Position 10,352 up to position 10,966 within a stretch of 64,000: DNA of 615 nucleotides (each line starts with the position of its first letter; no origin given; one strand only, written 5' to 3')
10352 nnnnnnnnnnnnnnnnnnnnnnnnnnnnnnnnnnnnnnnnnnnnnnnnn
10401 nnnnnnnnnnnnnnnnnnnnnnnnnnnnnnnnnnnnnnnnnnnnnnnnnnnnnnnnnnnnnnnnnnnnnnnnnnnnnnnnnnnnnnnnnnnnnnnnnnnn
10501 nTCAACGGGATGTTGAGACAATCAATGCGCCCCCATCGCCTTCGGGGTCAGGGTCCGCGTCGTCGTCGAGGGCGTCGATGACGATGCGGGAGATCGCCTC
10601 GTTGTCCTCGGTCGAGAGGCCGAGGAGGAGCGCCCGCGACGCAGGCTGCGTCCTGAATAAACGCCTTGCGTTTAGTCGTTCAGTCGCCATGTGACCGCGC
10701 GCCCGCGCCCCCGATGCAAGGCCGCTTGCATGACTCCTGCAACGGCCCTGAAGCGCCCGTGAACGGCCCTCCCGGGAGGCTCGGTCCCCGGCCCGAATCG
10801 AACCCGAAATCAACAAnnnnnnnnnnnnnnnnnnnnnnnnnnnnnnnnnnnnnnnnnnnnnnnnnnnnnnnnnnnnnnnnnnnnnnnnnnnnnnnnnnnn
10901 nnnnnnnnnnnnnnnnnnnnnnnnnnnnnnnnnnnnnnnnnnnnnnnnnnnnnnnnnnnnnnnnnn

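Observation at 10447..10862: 416-bp MITE-like element with 30-bp perfect terminal inverted repeats at the break point of napB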

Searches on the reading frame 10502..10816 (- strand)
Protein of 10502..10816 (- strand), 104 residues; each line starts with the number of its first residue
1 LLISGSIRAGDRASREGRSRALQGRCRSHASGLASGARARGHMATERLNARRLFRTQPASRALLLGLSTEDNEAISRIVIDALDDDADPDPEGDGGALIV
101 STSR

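Call 8: search_protein_families(library=pfam, proteins=[window:10502-10816:-], max_evalue=0.1)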
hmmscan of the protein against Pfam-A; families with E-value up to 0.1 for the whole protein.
window:10502-10816:- (104 aa): 0 families

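Call 13: find_homologous_proteins(query=window:10502-10816:-, max_evalue=0.01)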
Query window:10502-10816:- (104 aa): 1 proteins with E <= 0.01 among 42 candidates.
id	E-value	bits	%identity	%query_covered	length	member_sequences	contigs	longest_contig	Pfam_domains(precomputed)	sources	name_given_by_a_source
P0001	9.0e-4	37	46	77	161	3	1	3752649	PF05069.19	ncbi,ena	-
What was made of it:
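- The chimeric ORF has no duplicate among 5.8 billion protein clusters (call 13).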

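Call 17: find_encoding_contigs(protein=P0001, flank=10000, max_places=5)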
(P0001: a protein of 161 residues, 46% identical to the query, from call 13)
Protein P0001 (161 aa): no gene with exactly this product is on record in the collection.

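Call 18: list_cluster_members(proteins=[P0001])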
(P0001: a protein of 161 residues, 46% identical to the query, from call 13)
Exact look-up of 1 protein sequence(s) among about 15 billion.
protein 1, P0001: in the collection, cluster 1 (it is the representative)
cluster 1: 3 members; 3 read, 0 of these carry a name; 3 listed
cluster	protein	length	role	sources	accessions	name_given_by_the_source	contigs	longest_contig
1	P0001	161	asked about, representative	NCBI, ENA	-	-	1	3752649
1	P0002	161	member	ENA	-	-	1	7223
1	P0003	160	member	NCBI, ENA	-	-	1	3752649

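Call 19: search_protein_families(library=phrogs, proteins=[P0001, window:10502-10816:-], max_evalue=0.1)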
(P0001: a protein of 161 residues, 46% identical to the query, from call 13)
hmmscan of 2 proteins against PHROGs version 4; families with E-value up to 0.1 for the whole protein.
P0001 (161 aa): 7 families
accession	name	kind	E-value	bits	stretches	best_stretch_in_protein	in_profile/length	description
phrog_26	-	connector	3.4e-41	142.7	1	6-159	79-230/321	tail completion or Neck1 protein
phrog_222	-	connector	3.2e-09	37.9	1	13-93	191-263/276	tail completion or Neck1 protein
phrog_36427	-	unknown function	8.8e-05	22.8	1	11-73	164-224/367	-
phrog_5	-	connector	0.00023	22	1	5-145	91-194/239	tail completion or Neck1 protein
phrog_8396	-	unknown function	0.00032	21.6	1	90-156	14-77/78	-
phrog_37541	-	unknown function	0.02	16.1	1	36-62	35-61/76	-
phrog_28496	-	unknown function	0.046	14.8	1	30-71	29-70/172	-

window:10502-10816:- (104 aa): 0 families
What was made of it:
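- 10548..10626 (-): Remnant of the last 26 codons plus stop of a Mu gpG-type virion morphogenesis / tail-completion gene (PF05069). A 1-nt deletion near 10558 puts the old stop (10550-10548) out of frame. P0001 matches PHROG 26, tail completion/Neck1, at 3e-41 (call 19).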

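Call 21: find_related_loci(query=P0001, collection=viral_contigs, flank=6000)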
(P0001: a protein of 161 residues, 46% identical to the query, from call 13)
Query P0001 (161 aa) in viral_contigs; peptide patterns used: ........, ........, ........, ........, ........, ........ (x = any residue, [..] = any of these).
29 stretches matched a pattern; 17 encode a relative of the query (tblastn E <= 1e-3); 17 distinct loci.
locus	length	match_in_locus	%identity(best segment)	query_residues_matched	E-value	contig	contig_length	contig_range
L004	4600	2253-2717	57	1-155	9e-42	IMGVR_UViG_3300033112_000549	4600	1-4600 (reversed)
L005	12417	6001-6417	49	13-155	5e-38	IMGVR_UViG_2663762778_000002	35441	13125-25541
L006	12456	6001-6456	46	4-155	2e-37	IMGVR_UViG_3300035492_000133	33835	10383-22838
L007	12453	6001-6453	45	7-158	2e-35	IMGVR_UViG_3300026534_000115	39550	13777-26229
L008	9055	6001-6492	43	7-156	1e-33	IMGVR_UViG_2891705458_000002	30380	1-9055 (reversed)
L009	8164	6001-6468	41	7-137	1e-24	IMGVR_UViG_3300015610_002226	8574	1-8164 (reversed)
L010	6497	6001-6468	40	7-137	3e-24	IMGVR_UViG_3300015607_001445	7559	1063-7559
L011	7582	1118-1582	34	4-155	2e-20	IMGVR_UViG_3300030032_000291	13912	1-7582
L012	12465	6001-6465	34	4-155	2e-20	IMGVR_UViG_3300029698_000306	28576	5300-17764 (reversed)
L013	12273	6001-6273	45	66-155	1e-19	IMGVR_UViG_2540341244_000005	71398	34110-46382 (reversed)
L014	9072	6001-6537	30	6-155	3e-19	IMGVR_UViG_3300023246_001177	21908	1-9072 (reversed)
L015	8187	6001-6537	30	6-155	3e-19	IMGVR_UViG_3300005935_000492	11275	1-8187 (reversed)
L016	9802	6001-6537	30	6-155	3e-19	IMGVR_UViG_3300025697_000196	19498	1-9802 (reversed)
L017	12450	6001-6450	32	6-155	3e-18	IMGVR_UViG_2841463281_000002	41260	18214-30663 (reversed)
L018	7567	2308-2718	36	27-157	1e-17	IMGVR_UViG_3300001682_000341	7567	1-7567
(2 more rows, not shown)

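Call 23: find_encoding_contigs(protein=P0003, flank=10000, max_places=5)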
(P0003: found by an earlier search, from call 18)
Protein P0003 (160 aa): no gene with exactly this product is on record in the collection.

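Call 24: find_encoding_contigs(protein=P0002, flank=10000, max_places=5)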
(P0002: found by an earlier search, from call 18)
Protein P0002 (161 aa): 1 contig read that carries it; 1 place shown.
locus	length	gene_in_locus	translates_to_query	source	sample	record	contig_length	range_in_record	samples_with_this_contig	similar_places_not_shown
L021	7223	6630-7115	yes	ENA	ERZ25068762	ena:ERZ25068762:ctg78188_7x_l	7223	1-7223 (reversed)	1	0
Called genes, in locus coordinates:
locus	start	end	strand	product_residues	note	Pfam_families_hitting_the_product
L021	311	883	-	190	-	PF07484:Collar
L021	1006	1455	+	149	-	PF11985:Phage_Mu_Gp27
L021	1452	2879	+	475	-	PF17289:Terminase_6C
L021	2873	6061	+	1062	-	PF06074:Portal_Mu, PF04233:Phage_Mu_F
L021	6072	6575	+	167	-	-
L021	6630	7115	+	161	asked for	PF05069:Phage_tail_S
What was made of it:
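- On Mu-like transposable prophage (deletion derivative): The parent-type copy L021 has gp27, terminase, portal-MuF and gpG in Mu order (call 24).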

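Call 35: find_related_loci(query=L021:1452-2879:+, collection=viral_contigs, flank=10000)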
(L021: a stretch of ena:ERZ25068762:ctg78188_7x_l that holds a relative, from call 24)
Query L021:1452-2879:+ (475 aa) in viral_contigs; peptide patterns used: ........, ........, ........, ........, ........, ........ (x = any residue, [..] = any of these).
543 stretches matched a pattern; 536 encode a relative of the query (tblastn E <= 1e-3); the best 80 are kept; 80 distinct loci.
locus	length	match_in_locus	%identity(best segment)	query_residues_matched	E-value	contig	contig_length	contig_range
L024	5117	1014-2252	70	7-418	0e+0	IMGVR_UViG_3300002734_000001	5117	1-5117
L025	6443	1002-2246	66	5-418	3e-174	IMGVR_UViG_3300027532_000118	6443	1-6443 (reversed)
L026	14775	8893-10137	66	5-418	8e-173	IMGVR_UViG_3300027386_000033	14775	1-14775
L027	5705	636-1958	67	1-439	1e-172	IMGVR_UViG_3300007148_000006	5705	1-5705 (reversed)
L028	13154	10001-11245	64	7-425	6e-170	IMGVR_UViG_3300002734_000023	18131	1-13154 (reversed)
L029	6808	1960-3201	62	5-418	3e-165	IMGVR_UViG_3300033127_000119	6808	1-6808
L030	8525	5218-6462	62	5-418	8e-162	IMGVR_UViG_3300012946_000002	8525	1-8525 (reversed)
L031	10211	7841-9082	65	5-418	7e-161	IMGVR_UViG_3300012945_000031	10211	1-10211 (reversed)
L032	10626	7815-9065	65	3-418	7e-157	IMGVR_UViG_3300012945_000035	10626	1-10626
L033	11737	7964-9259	54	5-436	4e-145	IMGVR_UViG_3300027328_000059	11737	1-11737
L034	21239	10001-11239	51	7-418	3e-109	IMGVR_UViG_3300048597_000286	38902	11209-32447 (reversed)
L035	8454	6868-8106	51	7-418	3e-108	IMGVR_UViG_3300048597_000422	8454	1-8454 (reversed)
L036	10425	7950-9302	46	7-442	8e-104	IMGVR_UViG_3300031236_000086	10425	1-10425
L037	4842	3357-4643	45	7-430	6e-100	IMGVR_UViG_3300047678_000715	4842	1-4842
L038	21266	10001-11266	43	7-424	5e-94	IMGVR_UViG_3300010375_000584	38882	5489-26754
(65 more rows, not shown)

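Call 37: find_homologous_proteins(query=L021:1452-2879:+, max_evalue=1e-100)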
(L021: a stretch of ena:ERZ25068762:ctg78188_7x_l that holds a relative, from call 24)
Query L021:1452-2879:+ (475 aa): 421 proteins with E <= 1e-100 among 8000 candidates; the best 120 are listed.
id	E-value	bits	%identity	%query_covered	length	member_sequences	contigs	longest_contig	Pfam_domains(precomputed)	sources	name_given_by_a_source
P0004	0.0e+0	1041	100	100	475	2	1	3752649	PF17289.9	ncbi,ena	-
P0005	1.8e-283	959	61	77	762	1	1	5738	PF17289.9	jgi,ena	-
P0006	5.3e-201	687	75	88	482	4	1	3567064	PF17289.9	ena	-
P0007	1.6e-200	685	73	88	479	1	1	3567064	PF17289.9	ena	-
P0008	6.8e-199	680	73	91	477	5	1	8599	PF17289.9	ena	-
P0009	2.5e-195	668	72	88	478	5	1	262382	PF17289.9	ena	-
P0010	2.6e-194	665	72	88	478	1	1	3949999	PF17289.9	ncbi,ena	-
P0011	6.5e-194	663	71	88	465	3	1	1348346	PF17289.9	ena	-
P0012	5.0e-193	661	71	87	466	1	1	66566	PF17289.9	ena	-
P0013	4.9e-192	657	71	88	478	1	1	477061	PF17289.9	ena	-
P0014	3.9e-191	654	69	88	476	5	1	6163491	PF17289.9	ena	-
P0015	1.6e-190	652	70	87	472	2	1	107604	PF17289.9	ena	-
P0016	3.6e-190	651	70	87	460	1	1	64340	PF17289.9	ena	-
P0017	4.4e-190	651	68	92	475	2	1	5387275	PF17289.9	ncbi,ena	-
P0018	4.8e-190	651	69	89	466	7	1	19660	PF17289.9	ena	-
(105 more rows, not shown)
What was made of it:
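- The two gpG proteins P0001 and P0003 and a terminase 100% identical to L021's are recorded on a contig of exactly that length (calls 13, 18, 37).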

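Call 38: find_encoding_contigs(protein=P0004, flank=10000, max_places=10)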
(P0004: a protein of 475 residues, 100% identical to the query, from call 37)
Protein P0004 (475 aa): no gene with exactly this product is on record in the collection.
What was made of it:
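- I could not retrieve that DNA (calls 17, 23, 38).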

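Call 39: find_encoding_contigs(protein=P0006, flank=10000, max_places=3)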
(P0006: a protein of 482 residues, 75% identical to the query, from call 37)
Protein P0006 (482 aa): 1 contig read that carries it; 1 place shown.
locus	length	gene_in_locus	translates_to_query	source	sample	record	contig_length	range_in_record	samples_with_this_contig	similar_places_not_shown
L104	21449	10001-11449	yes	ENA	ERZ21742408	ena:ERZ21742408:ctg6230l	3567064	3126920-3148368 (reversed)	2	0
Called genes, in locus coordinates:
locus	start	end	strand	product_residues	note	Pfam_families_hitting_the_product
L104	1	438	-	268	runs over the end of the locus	PF00717:Peptidase_S24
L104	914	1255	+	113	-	-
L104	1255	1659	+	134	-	-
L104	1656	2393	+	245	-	-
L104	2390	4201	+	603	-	PF00665:rve, PF09299:Mu-transpos_C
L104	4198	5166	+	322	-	PF13604:AAA_30 (weak), PF13401:AAA_22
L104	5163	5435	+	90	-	-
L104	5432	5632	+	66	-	-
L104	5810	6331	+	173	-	-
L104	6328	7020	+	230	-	PF06252:GemA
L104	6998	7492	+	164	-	-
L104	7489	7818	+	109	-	-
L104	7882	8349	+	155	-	PF18925:DUF5675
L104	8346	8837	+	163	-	-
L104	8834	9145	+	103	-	-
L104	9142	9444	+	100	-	-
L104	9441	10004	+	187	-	PF11985:Phage_Mu_Gp27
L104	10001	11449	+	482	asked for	PF17289:Terminase_6C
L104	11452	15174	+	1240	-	PF06074:Portal_Mu, PF04233:Phage_Mu_F, PF01129:ART (weak)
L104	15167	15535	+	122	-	-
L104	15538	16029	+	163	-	PF05069:Phage_tail_S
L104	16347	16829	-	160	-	PF18925:DUF5675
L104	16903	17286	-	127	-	PF13384:HTH_23, PF13551:HTH_29 (weak)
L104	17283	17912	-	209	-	PF08299:Bac_DnaA_C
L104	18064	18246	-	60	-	-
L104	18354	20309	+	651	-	PF21088:MS_channel_1st, PF00924:MS_channel_2nd, PF21082:MS_channel_3rd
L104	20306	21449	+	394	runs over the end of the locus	PF02515:CoA_transf_3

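Call 44: find_homologous_proteins(query=L104:2390-4201:+, max_evalue=1e-60)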
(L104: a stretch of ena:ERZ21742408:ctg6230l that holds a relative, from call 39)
Query L104:2390-4201:+ (603 aa): 171 proteins with E <= 1e-60 among 8000 candidates; the best 120 are listed.
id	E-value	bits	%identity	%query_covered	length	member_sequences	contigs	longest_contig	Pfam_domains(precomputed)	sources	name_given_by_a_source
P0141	0.0e+0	1148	92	100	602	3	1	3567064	PF00665.33,PF09299.18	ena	-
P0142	0.0e+0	1013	88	94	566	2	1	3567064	PF00665.33,PF09299.18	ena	-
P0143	2.0e-213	729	65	92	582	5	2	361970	PF00665.33,PF09299.18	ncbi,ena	-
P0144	3.6e-199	681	63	92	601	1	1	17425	PF00665.33,PF09299.18,PF13683.13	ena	-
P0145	3.3e-191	655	61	91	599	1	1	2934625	PF00665.33,PF09299.18,PF13683.13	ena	-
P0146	1.7e-180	620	63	83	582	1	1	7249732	PF00665.33,PF09299.18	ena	-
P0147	5.1e-180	618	59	88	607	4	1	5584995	PF00665.33,PF09299.18,PF13683.13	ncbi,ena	-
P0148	2.7e-179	616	60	88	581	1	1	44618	PF00665.33,PF09299.18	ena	-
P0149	3.7e-179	615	56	97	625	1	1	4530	PF00665.33,PF09299.18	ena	-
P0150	1.3e-176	607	58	90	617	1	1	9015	PF00665.33,PF09299.18,PF13565.13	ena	-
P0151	4.9e-174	599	57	90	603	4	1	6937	PF00665.33,PF09299.18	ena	-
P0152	1.3e-173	597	58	88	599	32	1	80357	PF00665.33,PF09299.18,PF13683.13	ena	-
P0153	4.3e-173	595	60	85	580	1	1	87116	PF00665.33,PF09299.18,PF13565.13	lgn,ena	-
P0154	9.9e-172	591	59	84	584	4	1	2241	PF00665.33,PF09299.18,PF13565.13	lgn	-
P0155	2.1e-171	590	58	84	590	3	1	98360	PF00665.33,PF09299.18,PF13683.13,PF13565.13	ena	-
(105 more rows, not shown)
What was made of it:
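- Tried and rejected: A search for one in the source genome was negative within the 120 hits listed (call 44).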

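Call 45: find_encoding_contigs(protein=P0141, flank=10000, max_places=4)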
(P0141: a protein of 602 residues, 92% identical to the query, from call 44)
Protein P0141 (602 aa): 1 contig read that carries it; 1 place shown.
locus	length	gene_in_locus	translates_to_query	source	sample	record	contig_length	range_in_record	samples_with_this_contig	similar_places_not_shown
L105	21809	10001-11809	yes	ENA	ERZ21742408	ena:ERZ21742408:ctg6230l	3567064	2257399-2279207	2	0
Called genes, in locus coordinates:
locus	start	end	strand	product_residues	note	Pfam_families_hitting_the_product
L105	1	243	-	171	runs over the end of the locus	PF20336:DUF6631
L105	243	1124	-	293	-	PF27730:UCP028589 (weak)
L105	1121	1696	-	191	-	PF23840:Phage_tail_terminator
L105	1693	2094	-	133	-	PF07030:Phage_Mu_Gp36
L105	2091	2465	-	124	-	-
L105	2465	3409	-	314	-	-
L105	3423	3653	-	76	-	-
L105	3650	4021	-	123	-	PF09956:Phage_cement_2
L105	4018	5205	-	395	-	-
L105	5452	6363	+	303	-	PF02086:MethyltransfD12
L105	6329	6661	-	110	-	-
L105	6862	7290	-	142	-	PF00565:SNase (weak)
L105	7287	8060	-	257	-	PF00717:Peptidase_S24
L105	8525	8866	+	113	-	-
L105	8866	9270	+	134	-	-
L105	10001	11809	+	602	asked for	PF00665:rve, PF09299:Mu-transpos_C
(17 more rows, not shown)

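Call 46: find_encoding_contigs(protein=P0142, flank=10000, max_places=4)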
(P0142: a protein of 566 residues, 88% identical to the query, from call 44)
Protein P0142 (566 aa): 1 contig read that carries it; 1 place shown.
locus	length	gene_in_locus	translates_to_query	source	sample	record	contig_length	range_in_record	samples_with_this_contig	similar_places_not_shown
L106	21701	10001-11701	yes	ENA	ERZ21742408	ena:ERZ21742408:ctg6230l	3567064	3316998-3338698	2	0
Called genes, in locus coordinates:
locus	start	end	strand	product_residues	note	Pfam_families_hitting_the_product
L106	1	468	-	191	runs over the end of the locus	PF23840:Phage_tail_terminator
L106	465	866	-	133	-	PF07030:Phage_Mu_Gp36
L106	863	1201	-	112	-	-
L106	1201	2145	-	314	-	PF03864:Phage_cap_E (weak)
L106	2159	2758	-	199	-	-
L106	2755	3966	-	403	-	-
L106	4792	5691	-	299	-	PF00717:Peptidase_S24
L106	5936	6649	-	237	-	PF01609:DDE_Tnp_1, PF13701:DDE_Tnp_1_4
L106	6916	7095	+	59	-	-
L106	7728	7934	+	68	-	-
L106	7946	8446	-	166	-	-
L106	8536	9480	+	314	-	-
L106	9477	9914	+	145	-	-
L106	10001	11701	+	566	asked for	PF00665:rve, PF09299:Mu-transpos_C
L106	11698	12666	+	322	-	PF13604:AAA_30 (weak), PF13401:AAA_22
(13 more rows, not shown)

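Call 48: find_encoding_contigs(protein=P0007, flank=10000, max_places=4)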
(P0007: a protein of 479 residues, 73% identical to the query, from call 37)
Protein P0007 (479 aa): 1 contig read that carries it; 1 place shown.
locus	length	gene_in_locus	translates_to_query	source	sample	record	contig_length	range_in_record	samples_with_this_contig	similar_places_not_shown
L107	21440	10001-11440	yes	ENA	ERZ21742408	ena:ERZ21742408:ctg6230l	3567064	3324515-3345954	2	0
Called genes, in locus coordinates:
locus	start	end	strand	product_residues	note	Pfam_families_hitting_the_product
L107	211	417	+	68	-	-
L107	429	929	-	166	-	-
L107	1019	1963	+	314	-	-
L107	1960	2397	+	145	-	-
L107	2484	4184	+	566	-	PF00665:rve, PF09299:Mu-transpos_C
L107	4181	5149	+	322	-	PF13604:AAA_30 (weak), PF13401:AAA_22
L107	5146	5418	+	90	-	-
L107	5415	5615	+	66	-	-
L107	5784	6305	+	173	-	PF07352:Phage_Mu_Gam (faint)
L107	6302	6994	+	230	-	PF06252:GemA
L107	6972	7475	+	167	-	-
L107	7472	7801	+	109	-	-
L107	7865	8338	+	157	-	PF18925:DUF5675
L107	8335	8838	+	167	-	-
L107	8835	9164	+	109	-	-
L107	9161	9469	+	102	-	-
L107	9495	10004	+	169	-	PF11985:Phage_Mu_Gp27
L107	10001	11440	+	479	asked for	PF17289:Terminase_6C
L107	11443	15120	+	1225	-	PF06074:Portal_Mu, PF04233:Phage_Mu_F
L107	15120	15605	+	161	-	-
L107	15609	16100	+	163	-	PF05069:Phage_tail_S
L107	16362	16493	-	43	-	-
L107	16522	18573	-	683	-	PF00027:cNMP_binding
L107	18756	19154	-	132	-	PF13442:Cytochrome_CBB3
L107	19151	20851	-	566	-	PF01011:PQQ, PF13360:PQQ_2, PF13570:Beta-prop_ACSF4 (faint), PF01011:PQQ, PF13360:PQQ_2 (weak)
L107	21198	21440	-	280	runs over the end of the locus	-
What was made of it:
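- On Mu-like transposable prophage (deletion derivative): They are present in relatives L104-L107 (calls 39, 45, 46, 48).
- In them gpG is the last gene before the end (calls 39, 45, 46, 48).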

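Call 61: search_protein_families(library=pfam, proteins=[L021:311-883:-, L021:6072-6575:+], max_evalue=0.01)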
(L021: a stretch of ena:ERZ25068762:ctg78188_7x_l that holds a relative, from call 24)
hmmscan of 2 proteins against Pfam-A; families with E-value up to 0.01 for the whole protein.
L021:311-883:- (190 aa): 1 family
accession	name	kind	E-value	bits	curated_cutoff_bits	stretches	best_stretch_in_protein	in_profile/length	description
PF07484.17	Collar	-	1.9e-15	57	24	1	38-94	1-55/57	Phage Tail Collar Domain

L021:6072-6575:+ (167 aa): 1 family
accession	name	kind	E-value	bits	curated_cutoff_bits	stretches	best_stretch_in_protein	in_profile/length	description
PF08140.16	Cuticle_1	-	0.0023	18.3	27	1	125-145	4-23/40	Crustacean cuticle protein repeat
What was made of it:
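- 10627..10832 (.): Subterminal noncoding DNA of the tail-fibre-side end ('X-end'). In L021 it lies downstream of a tail-collar-domain gene. It also supplies the start codon and N-terminus of the spurious 62-aa ORF. The collar gene is at L021 311-883 on the minus strand (calls 24, 61).
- Between those stretches L021 holds Collar, Phage_Mu_Gp27, Terminase_6C, Portal_Mu+Phage_Mu_F and Phage_tail_S genes (calls 24, 61).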
